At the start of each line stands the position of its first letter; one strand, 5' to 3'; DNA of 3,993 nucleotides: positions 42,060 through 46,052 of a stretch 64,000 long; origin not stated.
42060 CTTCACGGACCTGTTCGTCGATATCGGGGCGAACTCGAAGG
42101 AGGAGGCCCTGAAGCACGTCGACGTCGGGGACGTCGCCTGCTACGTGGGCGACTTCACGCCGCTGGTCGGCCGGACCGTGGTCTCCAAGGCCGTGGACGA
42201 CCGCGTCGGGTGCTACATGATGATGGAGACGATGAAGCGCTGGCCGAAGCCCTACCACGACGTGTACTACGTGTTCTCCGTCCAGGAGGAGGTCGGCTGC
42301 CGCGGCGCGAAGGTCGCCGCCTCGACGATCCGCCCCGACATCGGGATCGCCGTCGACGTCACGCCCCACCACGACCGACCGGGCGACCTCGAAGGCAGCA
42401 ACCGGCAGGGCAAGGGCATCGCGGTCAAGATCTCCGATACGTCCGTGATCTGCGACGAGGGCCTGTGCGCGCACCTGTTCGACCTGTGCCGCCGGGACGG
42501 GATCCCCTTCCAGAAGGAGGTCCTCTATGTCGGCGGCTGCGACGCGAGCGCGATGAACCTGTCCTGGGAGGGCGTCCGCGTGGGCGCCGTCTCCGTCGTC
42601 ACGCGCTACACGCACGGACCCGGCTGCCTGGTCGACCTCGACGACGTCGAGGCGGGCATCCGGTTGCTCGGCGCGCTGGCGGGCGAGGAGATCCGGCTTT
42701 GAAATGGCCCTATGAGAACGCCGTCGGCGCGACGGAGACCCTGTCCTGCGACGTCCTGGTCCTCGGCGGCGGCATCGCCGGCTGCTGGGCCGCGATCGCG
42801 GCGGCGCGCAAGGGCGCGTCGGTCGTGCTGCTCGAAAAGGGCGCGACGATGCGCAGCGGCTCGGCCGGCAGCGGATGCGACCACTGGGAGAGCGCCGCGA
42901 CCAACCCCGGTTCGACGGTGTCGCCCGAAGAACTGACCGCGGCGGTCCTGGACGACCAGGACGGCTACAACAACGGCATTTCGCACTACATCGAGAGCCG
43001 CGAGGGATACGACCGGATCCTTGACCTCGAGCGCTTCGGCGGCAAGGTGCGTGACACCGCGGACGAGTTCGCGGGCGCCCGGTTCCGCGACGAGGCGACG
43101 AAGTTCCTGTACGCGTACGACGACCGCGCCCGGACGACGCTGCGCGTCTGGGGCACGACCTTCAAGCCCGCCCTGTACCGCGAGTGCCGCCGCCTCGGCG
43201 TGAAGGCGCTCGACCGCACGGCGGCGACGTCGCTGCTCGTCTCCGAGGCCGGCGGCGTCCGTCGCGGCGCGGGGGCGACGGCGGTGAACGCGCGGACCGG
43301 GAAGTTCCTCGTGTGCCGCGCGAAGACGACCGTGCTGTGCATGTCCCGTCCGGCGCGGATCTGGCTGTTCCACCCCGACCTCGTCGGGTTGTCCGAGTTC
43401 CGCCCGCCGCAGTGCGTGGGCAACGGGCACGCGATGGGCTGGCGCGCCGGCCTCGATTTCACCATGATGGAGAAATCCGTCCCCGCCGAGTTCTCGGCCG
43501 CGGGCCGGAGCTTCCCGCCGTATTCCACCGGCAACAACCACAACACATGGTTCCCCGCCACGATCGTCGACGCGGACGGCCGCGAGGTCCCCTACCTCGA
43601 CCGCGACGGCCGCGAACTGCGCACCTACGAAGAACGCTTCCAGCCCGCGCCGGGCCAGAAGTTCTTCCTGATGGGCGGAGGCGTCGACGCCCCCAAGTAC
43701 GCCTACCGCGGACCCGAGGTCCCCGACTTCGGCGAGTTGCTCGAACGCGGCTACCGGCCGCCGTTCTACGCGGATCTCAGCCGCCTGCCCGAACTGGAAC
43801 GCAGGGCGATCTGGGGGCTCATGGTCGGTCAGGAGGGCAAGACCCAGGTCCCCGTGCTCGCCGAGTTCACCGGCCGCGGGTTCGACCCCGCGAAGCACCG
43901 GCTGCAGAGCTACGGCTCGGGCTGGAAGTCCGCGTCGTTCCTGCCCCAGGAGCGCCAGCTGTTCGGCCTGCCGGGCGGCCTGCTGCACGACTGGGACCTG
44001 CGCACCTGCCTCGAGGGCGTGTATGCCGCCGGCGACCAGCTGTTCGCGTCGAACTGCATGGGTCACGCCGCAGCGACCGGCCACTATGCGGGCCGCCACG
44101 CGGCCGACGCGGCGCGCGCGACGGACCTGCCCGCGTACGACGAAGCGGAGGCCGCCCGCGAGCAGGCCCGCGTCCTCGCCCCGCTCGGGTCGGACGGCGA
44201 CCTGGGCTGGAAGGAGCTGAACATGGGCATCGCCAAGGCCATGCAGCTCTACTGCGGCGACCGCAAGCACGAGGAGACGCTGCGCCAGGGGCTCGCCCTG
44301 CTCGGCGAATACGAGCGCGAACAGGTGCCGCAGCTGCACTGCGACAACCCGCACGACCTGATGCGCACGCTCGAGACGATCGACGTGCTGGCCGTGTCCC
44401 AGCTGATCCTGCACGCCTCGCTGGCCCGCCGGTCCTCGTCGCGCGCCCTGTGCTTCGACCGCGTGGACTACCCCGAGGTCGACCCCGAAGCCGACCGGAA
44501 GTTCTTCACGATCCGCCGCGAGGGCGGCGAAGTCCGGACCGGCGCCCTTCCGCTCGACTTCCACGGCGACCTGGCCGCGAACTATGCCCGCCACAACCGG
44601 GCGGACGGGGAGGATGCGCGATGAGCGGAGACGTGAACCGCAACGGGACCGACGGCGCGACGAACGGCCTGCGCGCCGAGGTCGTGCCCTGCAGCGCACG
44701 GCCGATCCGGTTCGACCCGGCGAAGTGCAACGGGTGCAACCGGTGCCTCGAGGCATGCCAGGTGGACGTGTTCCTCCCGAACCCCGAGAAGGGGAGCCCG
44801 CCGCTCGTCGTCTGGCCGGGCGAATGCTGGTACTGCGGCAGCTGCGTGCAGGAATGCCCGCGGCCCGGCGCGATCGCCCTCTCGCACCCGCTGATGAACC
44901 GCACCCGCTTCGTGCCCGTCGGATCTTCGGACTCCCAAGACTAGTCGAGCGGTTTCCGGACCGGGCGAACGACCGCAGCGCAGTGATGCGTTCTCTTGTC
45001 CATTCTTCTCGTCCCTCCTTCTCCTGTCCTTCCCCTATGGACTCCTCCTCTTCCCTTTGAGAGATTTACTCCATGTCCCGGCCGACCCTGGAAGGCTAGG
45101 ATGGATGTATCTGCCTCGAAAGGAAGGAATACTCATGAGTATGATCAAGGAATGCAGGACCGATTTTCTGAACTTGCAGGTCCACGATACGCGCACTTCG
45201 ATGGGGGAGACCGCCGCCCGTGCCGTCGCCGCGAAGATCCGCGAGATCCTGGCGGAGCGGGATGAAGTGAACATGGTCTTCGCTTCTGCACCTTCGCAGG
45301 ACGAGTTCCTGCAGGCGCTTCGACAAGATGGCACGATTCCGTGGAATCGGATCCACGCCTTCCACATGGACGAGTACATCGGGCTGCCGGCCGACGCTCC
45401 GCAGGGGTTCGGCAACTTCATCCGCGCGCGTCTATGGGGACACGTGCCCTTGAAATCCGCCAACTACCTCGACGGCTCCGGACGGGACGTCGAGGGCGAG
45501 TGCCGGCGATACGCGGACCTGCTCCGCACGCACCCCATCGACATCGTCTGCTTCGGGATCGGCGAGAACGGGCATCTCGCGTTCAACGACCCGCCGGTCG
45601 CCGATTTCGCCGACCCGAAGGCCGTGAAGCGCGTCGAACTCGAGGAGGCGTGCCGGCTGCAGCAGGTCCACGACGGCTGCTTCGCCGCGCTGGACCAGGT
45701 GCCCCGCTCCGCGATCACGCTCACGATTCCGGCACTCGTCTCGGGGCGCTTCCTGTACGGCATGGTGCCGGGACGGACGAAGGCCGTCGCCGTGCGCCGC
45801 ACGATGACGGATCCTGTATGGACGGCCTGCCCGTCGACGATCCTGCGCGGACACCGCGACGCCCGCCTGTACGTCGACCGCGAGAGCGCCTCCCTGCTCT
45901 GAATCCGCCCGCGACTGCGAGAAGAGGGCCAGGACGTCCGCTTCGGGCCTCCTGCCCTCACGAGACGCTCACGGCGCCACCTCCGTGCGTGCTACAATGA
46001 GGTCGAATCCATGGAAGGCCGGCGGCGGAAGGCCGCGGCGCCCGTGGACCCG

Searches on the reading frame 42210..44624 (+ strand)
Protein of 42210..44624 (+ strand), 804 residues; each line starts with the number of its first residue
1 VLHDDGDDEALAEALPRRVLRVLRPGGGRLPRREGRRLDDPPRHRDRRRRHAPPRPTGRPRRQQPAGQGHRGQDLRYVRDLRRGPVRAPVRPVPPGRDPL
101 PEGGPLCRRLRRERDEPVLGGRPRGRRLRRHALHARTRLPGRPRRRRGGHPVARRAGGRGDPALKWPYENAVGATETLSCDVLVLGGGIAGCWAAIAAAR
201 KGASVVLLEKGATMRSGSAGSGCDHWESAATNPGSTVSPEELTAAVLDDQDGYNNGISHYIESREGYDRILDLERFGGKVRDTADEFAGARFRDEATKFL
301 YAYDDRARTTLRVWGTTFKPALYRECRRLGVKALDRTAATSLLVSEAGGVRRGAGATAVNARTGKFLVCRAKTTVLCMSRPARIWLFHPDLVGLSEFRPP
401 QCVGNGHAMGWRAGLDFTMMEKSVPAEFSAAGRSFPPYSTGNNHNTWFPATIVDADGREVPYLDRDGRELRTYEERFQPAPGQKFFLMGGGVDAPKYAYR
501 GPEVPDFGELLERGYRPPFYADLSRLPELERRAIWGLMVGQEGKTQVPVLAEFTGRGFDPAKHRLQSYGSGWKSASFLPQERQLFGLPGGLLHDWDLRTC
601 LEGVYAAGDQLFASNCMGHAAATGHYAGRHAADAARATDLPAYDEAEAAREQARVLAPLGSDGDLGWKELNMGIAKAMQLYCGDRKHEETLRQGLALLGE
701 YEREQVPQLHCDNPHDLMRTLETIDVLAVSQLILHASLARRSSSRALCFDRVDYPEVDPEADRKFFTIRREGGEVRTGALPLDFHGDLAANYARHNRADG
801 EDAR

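Call 33: search_protein_families(library=pfam, proteins=[window:42210-44624:+], max_evalue=0.0001)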
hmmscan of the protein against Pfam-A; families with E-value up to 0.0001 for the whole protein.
window:42210-44624:+ (804 aa): 7 families
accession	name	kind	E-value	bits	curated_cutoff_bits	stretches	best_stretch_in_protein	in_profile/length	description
PF00890.30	FAD_binding_2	-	2.1e-20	73.7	20.4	1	181-421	1-248/414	FAD binding domain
PF01266.30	DAO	-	9.7e-09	35.6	27.9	1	181-359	1-199/353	FAD dependent oxidoreductase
PF12831.13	FAD_oxidored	-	1.7e-08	34.6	27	1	181-212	1-32/416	FAD dependent oxidoreductase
PF07992.20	Pyr_redox_2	-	6.3e-08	32.8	26.1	1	181-214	2-35/291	Pyridine nucleotide-disulphide oxidoreductase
PF02910.25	Succ_DH_flav_C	-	1.2e-05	25.7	20.8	1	675-768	5-100/130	Fumarate reductase flavoprotein C-term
PF01134.28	GIDA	-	5.6e-05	22.8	22.1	1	181-209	1-29/391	Glucose inhibited division protein A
PF13450.12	NAD_binding_8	-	9e-05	23.1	21.9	0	184-213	1-30/68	NAD(P)-binding Rossmann-like domain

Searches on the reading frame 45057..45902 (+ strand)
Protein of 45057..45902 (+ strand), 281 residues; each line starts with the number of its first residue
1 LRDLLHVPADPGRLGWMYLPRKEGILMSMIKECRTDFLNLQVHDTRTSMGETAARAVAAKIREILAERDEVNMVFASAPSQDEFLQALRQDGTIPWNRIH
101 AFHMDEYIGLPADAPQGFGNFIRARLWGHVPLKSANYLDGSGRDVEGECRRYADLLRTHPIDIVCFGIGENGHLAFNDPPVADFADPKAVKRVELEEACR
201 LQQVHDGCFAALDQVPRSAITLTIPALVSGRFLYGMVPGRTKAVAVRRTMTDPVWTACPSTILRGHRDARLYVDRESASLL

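Call 32: search_protein_families(library=pfam, proteins=[window:45057-45902:+], max_evalue=0.0001)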
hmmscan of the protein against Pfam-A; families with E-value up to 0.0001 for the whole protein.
window:45057-45902:+ (281 aa): 1 family
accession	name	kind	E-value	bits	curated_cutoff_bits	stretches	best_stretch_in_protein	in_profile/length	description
PF01182.26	Glucosamine_iso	-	1.2e-17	65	27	1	46-264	3-217/225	Glucosamine-6-phosphate isomerases/6-phosphogluconolactonase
